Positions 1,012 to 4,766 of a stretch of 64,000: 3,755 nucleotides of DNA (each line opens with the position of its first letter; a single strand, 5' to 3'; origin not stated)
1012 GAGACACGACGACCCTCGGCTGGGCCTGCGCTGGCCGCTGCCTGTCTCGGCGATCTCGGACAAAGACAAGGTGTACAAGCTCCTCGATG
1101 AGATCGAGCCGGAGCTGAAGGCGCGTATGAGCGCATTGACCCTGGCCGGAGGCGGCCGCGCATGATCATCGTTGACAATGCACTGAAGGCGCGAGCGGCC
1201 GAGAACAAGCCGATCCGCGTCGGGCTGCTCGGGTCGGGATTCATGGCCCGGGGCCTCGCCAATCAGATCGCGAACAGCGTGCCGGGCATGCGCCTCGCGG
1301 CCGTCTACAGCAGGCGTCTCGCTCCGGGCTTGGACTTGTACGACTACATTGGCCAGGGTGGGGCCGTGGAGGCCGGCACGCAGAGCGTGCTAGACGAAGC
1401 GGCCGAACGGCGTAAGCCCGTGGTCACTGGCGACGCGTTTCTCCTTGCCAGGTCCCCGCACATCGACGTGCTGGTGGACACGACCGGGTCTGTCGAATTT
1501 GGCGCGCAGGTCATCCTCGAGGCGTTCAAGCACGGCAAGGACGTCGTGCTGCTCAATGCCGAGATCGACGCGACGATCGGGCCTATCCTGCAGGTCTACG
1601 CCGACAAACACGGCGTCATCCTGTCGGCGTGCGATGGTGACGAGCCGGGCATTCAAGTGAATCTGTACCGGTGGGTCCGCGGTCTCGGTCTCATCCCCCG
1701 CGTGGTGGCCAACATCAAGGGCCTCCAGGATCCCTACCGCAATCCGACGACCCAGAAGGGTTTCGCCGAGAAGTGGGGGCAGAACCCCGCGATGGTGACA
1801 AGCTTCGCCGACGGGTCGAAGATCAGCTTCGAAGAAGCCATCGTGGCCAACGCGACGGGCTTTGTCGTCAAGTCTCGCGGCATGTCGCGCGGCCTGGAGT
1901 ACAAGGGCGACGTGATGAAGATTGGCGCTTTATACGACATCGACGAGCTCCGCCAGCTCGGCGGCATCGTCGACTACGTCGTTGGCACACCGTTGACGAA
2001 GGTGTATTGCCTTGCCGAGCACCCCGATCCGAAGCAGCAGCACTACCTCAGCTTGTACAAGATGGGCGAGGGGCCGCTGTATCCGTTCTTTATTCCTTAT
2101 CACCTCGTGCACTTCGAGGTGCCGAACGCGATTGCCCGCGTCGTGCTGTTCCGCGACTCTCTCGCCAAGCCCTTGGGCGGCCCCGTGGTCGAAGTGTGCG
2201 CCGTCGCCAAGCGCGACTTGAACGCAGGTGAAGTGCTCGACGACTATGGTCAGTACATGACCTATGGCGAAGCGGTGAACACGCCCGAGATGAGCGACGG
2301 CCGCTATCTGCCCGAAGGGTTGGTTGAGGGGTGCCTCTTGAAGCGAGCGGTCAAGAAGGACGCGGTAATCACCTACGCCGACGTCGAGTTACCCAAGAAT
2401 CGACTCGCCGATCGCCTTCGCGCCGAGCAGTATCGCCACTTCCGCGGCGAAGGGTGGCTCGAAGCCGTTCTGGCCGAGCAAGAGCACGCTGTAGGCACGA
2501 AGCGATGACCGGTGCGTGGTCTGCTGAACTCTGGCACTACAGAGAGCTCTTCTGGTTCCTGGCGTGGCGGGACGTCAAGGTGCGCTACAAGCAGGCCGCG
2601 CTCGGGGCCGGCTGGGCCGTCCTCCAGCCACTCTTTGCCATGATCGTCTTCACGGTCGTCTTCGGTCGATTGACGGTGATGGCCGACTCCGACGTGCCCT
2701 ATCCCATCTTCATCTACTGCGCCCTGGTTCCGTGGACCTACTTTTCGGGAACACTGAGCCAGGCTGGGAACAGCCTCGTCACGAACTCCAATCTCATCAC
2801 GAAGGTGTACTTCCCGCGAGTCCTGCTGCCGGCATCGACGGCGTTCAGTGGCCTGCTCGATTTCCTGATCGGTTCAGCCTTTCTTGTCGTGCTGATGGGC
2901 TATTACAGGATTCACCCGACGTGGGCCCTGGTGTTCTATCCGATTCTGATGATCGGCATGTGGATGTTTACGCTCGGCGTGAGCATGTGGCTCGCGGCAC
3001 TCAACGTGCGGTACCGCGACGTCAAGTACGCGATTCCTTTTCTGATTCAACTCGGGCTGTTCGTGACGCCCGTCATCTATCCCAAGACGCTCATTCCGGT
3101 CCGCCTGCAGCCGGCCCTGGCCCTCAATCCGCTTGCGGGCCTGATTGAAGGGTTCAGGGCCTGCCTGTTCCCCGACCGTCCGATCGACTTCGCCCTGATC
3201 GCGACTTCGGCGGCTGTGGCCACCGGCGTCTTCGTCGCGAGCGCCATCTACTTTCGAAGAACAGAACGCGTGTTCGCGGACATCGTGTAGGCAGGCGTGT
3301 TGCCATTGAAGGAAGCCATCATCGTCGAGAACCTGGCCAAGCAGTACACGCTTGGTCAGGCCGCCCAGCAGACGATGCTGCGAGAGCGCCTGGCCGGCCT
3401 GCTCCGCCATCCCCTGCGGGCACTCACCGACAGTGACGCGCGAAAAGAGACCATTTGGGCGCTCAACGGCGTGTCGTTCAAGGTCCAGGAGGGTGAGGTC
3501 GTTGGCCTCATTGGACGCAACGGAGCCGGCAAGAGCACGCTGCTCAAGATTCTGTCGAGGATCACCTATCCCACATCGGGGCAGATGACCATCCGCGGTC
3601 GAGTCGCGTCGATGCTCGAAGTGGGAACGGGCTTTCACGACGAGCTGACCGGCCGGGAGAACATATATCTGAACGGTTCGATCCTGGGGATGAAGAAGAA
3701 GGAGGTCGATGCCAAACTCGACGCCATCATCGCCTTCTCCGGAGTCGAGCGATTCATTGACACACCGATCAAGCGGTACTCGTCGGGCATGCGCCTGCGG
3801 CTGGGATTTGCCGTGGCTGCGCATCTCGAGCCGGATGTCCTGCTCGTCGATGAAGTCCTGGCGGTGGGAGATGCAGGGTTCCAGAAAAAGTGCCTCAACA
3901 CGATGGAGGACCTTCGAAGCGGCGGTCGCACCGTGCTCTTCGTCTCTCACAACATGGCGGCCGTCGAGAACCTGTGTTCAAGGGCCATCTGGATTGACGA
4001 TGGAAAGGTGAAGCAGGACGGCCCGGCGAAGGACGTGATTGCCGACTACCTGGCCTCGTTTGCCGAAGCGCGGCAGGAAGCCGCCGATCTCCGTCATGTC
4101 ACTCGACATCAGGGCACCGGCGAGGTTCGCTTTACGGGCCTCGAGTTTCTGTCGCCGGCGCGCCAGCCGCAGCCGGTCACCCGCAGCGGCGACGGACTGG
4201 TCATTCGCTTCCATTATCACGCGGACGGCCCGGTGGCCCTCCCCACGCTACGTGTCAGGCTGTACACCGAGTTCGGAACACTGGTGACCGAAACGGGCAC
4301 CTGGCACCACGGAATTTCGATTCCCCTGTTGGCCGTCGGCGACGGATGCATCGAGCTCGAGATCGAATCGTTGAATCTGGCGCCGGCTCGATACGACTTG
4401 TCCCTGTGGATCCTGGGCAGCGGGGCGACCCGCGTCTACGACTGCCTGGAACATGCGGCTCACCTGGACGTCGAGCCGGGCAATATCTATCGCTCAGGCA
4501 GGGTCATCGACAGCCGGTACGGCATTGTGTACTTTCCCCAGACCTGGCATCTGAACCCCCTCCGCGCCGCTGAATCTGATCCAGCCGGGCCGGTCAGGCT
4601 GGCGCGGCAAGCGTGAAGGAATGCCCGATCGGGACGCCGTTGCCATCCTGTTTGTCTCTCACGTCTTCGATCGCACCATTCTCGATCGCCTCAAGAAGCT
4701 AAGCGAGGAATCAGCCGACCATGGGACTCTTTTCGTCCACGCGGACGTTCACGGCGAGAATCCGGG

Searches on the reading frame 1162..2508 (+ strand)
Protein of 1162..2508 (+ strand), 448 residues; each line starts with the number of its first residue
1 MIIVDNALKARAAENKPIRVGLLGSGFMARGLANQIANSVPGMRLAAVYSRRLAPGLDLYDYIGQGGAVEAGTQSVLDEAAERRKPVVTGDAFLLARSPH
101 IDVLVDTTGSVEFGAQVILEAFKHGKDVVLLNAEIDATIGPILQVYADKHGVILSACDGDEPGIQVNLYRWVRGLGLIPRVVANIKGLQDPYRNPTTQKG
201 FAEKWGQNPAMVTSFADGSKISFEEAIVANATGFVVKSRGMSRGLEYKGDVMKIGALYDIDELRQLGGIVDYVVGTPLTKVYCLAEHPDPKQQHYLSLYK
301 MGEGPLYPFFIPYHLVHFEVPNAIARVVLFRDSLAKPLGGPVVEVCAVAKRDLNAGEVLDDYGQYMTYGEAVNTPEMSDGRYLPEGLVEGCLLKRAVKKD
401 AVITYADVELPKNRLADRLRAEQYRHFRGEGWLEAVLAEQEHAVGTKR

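Call 11: search_protein_families(library=pfam, proteins=[window:1162-2508:+])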
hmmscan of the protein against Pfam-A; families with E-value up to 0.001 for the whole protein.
window:1162-2508:+ (448 aa): 3 families
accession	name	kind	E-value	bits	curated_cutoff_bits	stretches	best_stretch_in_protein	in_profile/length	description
PF21135.2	DRL_cat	-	1.7e-41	142.4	27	1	159-320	1-164/164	Oxidoreductase DRL, catalytic domain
PF03447.22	NAD_binding_3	-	2.1e-07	32.1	24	1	24-134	1-91/116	Homoserine dehydrogenase, NAD binding domain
PF08666.17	SAF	-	0.00038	21.4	21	0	346-409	3-63/63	SAF domain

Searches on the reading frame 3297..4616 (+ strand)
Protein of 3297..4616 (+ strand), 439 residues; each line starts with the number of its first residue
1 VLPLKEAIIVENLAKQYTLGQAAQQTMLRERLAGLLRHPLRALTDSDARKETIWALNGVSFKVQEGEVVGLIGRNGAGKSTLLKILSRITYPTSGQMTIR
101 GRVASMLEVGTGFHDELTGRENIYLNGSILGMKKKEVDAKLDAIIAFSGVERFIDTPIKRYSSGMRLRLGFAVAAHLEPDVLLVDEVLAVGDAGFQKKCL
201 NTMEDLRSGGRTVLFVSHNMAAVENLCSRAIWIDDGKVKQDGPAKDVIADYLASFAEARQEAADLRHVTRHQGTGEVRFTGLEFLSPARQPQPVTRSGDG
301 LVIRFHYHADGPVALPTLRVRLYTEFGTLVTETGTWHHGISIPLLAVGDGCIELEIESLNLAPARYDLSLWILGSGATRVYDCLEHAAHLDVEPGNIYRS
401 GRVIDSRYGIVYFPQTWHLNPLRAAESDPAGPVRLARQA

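Call 11: search_protein_families(library=pfam, proteins=[window:3297-4616:+])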
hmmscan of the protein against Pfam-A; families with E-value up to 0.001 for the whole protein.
window:3297-4616:+ (439 aa): 3 families
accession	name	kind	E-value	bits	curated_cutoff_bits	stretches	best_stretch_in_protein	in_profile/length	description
PF00005.33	ABC_tran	-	2.5e-23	83.6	25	1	56-187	1-135/137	ABC transporter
PF14524.12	Wzt_C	-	1.7e-17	64.2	30.4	1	270-394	3-131/143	Wzt C-terminal domain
PF13304.12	AAA_21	-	1.1e-07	32.6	27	1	69-92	2-25/304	AAA domain, putative AbiEii toxin, Type IV TA system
